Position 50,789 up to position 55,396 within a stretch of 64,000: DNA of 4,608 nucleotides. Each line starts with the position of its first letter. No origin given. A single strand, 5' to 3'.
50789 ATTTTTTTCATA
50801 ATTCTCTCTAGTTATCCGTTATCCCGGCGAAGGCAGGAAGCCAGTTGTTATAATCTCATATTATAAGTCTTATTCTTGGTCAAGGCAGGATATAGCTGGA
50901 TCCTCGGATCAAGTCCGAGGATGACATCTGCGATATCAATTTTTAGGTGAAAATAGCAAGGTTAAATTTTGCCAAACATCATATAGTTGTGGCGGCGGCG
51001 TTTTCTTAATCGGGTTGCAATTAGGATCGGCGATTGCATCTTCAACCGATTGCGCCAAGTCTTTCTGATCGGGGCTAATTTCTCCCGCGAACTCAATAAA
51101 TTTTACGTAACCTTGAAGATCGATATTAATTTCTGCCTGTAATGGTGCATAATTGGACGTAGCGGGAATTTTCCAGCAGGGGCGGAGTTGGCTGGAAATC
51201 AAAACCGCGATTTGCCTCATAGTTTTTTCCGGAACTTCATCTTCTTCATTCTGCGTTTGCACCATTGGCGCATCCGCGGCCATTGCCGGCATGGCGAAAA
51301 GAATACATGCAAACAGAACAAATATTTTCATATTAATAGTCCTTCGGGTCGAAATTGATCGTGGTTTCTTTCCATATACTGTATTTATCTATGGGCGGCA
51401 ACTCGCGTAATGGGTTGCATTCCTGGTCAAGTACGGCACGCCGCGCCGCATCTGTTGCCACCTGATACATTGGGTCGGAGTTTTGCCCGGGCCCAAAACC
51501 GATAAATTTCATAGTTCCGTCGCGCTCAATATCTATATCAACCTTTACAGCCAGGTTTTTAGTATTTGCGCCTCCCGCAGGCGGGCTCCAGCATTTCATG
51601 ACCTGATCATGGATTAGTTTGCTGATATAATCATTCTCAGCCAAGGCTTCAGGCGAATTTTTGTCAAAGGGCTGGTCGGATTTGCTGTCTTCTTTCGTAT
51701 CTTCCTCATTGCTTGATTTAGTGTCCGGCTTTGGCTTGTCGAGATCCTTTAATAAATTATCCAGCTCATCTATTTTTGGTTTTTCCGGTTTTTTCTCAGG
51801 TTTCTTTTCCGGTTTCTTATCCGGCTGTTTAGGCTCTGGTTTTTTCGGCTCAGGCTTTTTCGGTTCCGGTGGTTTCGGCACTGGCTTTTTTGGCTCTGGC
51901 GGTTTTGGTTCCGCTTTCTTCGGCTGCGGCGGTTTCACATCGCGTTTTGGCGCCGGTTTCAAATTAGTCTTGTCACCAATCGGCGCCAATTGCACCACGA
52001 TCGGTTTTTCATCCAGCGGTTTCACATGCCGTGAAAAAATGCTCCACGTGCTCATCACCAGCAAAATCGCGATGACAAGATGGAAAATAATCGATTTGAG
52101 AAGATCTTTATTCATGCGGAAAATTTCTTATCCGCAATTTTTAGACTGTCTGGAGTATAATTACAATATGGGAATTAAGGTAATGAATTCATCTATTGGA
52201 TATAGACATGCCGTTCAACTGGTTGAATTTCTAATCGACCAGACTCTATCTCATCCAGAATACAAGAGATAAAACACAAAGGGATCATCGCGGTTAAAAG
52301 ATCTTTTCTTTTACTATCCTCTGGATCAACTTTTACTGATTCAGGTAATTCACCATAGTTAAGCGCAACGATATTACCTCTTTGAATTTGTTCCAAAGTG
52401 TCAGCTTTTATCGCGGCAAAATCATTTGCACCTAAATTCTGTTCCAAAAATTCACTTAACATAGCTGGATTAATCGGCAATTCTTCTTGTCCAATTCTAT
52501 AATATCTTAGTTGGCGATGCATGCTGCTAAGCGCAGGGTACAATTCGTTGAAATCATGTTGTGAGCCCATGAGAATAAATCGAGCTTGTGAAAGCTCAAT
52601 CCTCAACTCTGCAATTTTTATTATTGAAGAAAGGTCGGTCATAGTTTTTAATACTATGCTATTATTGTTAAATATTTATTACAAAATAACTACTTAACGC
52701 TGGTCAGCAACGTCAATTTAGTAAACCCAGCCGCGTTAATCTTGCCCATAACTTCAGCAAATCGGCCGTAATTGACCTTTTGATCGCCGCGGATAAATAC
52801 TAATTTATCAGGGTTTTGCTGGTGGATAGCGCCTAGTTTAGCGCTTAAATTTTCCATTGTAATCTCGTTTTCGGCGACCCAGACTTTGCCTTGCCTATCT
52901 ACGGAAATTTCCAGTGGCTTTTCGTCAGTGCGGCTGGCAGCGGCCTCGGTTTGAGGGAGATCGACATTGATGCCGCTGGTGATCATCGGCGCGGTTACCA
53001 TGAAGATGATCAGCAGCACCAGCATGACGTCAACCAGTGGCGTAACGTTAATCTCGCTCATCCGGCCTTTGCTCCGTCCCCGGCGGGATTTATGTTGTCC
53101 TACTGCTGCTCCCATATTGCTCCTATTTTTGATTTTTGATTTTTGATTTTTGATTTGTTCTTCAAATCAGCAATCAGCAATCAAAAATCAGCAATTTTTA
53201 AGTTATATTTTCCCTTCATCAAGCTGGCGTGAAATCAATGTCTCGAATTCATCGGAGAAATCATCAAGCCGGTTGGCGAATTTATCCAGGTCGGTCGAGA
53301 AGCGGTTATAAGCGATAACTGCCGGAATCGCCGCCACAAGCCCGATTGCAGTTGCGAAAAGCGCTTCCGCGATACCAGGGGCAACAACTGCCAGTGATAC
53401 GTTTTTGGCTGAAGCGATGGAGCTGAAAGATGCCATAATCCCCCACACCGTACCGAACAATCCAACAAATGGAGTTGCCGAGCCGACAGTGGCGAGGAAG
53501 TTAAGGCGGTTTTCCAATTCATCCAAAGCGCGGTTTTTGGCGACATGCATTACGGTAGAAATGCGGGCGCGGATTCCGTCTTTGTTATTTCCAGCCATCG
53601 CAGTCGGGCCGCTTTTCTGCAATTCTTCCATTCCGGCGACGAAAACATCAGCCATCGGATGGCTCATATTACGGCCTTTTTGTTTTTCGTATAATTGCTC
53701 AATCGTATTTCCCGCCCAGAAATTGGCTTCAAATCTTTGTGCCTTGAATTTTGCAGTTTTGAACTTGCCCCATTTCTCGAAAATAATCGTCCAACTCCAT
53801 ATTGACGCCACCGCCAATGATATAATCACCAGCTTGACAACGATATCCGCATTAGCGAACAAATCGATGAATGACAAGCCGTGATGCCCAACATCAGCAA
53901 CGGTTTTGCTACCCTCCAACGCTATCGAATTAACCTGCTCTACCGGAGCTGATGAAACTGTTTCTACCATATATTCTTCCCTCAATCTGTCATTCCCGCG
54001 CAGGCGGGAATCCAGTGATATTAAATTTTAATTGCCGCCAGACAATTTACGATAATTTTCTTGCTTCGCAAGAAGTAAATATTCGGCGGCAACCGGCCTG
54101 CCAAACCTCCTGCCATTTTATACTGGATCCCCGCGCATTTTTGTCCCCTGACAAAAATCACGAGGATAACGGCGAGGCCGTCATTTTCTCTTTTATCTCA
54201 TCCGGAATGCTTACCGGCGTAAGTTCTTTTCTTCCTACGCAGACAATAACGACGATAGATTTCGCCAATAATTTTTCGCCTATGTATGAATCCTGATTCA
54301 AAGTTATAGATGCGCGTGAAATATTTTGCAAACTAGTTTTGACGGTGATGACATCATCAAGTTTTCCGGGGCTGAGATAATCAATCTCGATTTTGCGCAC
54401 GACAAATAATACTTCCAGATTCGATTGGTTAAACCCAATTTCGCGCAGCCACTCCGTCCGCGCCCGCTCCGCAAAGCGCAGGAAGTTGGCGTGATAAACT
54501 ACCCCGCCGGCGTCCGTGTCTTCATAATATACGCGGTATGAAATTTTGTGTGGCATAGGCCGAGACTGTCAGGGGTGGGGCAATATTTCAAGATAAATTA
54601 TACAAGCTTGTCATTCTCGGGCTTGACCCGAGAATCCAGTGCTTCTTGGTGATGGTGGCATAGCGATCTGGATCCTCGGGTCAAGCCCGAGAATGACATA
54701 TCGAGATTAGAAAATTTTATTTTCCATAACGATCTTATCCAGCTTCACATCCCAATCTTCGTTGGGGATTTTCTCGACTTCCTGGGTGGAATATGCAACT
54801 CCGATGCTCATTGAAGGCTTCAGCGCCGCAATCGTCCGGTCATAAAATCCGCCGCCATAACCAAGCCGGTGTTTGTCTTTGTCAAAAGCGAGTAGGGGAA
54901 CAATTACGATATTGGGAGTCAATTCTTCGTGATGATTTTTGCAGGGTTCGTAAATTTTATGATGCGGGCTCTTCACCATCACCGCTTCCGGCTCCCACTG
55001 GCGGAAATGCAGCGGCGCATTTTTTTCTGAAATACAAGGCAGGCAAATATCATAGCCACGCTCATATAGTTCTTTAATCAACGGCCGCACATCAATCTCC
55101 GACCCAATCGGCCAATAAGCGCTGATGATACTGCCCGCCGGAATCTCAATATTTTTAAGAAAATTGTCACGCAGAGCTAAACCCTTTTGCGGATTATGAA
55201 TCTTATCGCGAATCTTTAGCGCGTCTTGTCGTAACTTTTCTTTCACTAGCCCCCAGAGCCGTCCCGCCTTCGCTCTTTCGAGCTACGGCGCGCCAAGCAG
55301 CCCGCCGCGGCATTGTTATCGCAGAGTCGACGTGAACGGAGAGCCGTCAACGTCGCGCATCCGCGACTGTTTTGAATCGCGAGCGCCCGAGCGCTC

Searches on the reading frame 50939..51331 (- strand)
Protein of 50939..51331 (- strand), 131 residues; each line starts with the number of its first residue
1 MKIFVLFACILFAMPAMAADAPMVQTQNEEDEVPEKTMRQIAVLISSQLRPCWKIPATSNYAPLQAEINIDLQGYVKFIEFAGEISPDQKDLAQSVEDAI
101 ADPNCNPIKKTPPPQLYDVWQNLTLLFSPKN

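Call 45: search_protein_families(library=pfam, proteins=[window:50939-51331:-], max_evalue=0.01)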
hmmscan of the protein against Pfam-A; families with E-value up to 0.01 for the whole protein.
window:50939-51331:- (131 aa): 1 family
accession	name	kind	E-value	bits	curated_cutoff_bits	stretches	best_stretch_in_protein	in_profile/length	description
PF13721.11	SecD-TM1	-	0.0069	17.3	30.5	0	3-46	13-58/103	SecD export protein N-terminal TM region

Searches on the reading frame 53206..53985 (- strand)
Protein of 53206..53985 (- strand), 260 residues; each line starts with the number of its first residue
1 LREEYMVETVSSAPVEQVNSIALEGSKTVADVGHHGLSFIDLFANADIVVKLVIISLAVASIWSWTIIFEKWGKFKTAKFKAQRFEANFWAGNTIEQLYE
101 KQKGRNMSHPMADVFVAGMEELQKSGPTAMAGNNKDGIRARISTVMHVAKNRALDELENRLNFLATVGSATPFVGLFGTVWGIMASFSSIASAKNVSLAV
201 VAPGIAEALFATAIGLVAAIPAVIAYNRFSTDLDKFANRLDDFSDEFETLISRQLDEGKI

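Call 45: search_protein_families(library=pfam, proteins=[window:53206-53985:-], max_evalue=0.01)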
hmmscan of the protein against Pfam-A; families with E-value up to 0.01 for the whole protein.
window:53206-53985:- (260 aa): 1 family
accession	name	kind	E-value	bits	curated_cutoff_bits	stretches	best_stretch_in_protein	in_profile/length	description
PF01618.21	MotA_ExbB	-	8e-35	119.8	22.9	1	109-241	4-126/127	MotA/TolQ/ExbB proton channel family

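Call 50: find_homologous_proteins(query=window:53206-53970:-, max_evalue=1e-30)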
Query window:53206-53970:- (255 aa): 7983 proteins with E <= 1e-30 among 8000 candidates; the best 120 are listed.
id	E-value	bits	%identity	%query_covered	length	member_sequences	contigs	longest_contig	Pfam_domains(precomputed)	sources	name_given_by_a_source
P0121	2.9e-160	549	100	100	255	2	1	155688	PF01618.22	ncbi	-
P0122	5.9e-143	492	91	100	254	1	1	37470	PF01618.22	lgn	-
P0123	1.5e-132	458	85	100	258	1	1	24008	PF01618.22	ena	-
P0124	2.4e-124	431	80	100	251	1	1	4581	PF01618.22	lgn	-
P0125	1.2e-123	429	79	100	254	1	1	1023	PF01618.22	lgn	-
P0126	6.1e-118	410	75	100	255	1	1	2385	PF01618.22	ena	-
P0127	1.5e-116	406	75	100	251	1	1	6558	PF01618.22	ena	-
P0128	8.1e-114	397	73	100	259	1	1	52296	PF01618.22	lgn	-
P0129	2.0e-96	340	62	100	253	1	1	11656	PF01618.22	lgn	-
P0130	2.7e-96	339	67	89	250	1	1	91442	PF01618.22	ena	-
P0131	1.1e-95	337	65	98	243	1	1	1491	PF01618.22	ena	-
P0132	1.4e-92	327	62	100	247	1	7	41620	PF01618.22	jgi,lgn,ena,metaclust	metaclust:\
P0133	2.8e-92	326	63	93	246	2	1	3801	PF01618.22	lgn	-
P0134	9.2e-92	325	59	98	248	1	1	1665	PF01618.22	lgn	-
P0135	3.2e-91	323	60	98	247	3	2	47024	PF01618.22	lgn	-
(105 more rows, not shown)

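Call 51: find_encoding_contigs(protein=P0121, flank=3000, max_places=3)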
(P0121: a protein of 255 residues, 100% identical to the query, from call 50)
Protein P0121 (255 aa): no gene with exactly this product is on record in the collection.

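Call 52: find_encoding_contigs(protein=P0122, flank=5000, max_places=3)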
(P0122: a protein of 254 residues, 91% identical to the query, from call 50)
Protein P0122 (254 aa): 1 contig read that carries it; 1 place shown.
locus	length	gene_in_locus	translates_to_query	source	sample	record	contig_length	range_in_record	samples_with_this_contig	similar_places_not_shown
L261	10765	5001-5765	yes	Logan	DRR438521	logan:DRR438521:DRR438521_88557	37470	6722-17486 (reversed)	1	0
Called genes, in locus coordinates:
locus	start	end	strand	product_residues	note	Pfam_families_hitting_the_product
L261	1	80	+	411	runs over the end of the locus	PF02844:GARS_N, PF01071:GARS_A, PF02786:CPSase_L_D2 (weak), PF02843:GARS_C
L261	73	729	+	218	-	PF00578:AhpC-TSA, PF02630:SCO1-SenC, PF08534:Redoxin, PF13905:Thioredoxin_8 (weak)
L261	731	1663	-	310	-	PF01963:TraB_PrgY_gumN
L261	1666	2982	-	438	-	PF01435:Peptidase_M48, PF00515:TPR_1 (faint), PF13428:TPR_14 (faint), PF13431:TPR_17 (faint), PF07719:TPR_2 (faint), PF13429:TPR_15 (weak), PF14559:TPR_19 (weak), PF13414:TPR_11 (weak), +4 more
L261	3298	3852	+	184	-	PF01812:5-FTHF_cyc-lig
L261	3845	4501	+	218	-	PF22162:PFIN (faint)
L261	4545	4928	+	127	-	PF01643:Acyl-ACP_TE (weak), PF13279:4HBT_2, PF03061:4HBT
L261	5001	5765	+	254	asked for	PF01618:MotA_ExbB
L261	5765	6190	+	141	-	PF02472:ExbD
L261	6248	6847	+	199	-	-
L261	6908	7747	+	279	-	-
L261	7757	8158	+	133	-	-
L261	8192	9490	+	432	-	PF04052:TolB_N, PF00930:DPPIV_N (faint), PF26549:Tricorn_N, PF26550:Tricorn_2nd, PF07676:PD40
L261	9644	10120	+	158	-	PF00691:OmpA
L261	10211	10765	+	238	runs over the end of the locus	PF13432:TPR_16 (faint), PF13174:TPR_6 (faint)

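Call 53: find_encoding_contigs(protein=P0123, flank=5000, max_places=3)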
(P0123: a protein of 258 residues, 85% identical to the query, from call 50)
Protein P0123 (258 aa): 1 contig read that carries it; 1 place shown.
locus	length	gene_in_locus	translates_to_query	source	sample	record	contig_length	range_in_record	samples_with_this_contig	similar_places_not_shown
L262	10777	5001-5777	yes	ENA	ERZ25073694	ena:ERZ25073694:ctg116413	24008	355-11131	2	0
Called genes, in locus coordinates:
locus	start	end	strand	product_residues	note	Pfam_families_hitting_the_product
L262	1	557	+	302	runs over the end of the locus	?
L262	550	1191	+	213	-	PF00578:AhpC-TSA (weak), PF02630:SCO1-SenC, PF13905:Thioredoxin_8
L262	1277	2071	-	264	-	PF01963:TraB_PrgY_gumN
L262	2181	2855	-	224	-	PF14559:TPR_19 (faint), PF13431:TPR_17 (faint), PF07719:TPR_2 (faint), PF13181:TPR_8 (faint), PF13428:TPR_14 (faint), PF13414:TPR_11 (faint), PF13432:TPR_16 (faint)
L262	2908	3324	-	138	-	PF01435:Peptidase_M48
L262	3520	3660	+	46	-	-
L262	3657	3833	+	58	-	-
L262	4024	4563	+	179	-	PF01812:5-FTHF_cyc-lig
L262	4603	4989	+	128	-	PF01643:Acyl-ACP_TE, PF13279:4HBT_2, PF03061:4HBT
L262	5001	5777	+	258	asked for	PF01618:MotA_ExbB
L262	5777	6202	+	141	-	PF02472:ExbD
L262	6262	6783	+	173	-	-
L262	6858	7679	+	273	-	-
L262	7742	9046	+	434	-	PF04052:TolB_N, PF00930:DPPIV_N (faint), PF26549:Tricorn_N, PF07676:PD40 (weak), PF26550:Tricorn_2nd, PF07676:PD40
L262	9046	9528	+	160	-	PF12883:DUF3828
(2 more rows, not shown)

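Call 60: list_cluster_members(proteins=[P0121, P0001])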
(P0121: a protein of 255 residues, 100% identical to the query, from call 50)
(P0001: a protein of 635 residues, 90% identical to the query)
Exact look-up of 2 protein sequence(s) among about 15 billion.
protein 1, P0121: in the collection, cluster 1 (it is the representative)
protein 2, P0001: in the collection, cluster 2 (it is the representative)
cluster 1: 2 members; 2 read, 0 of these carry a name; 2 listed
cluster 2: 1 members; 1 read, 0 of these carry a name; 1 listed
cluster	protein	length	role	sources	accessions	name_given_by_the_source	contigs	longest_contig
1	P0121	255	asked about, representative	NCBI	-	-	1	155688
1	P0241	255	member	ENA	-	-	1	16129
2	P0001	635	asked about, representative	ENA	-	-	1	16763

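Call 61: find_encoding_contigs(protein=P0241, flank=6000, max_places=3)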
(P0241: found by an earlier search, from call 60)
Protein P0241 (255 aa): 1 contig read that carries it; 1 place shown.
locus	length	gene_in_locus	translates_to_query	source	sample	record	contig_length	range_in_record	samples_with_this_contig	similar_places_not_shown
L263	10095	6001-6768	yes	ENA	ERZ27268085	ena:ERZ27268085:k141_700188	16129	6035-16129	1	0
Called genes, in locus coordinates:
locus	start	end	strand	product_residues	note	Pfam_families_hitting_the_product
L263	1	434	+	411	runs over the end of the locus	PF02844:GARS_N, PF01071:GARS_A, PF02786:CPSase_L_D2 (weak), PF02222:ATP-grasp (faint), PF02843:GARS_C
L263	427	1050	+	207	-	PF08534:Redoxin (weak), PF00578:AhpC-TSA (weak), PF02630:SCO1-SenC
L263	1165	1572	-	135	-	PF04221:RelB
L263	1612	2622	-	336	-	PF01963:TraB_PrgY_gumN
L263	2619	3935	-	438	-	PF01435:Peptidase_M48, PF07719:TPR_2 (faint), PF13428:TPR_14 (faint), PF13431:TPR_17 (faint), PF12895:ANAPC3 (faint), PF13429:TPR_15 (weak), PF14559:TPR_19 (weak), PF13414:TPR_11, +2 more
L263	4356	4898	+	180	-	PF01812:5-FTHF_cyc-lig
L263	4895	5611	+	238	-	-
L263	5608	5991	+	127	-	PF01643:Acyl-ACP_TE (weak), PF13279:4HBT_2, PF03061:4HBT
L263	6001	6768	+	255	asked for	PF01618:MotA_ExbB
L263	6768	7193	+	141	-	PF02472:ExbD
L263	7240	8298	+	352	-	-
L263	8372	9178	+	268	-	-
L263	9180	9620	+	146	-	-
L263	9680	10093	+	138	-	?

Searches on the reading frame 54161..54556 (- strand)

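Call 45: search_protein_families(library=pfam, proteins=[window:54161-54556:-], max_evalue=0.01)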
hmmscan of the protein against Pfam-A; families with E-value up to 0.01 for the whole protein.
window:54161-54556:- (132 aa): 3 families
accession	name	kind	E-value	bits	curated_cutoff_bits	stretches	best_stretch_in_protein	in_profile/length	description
PF13279.12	4HBT_2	-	5.1e-17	62.9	25.5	1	12-124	4-121/122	Thioesterase-like superfamily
PF03061.28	4HBT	-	4e-15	56.3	20.6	1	17-91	1-71/79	Thioesterase superfamily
PF01643.23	Acyl-ACP_TE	-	8.5e-05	22.7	23.7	1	3-123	4-129/131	Acyl-ACP thioesterase N-terminal domain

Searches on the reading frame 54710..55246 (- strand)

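Call 45: search_protein_families(library=pfam, proteins=[window:54710-55246:-], max_evalue=0.01)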
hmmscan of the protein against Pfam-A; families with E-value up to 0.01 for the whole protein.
window:54710-55246:- (179 aa): 1 family
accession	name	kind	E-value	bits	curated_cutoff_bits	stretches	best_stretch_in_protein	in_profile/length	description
PF01812.26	5-FTHF_cyc-lig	-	3.2e-33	115.7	27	1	2-175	1-186/186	5-formyltetrahydrofolate cyclo-ligase family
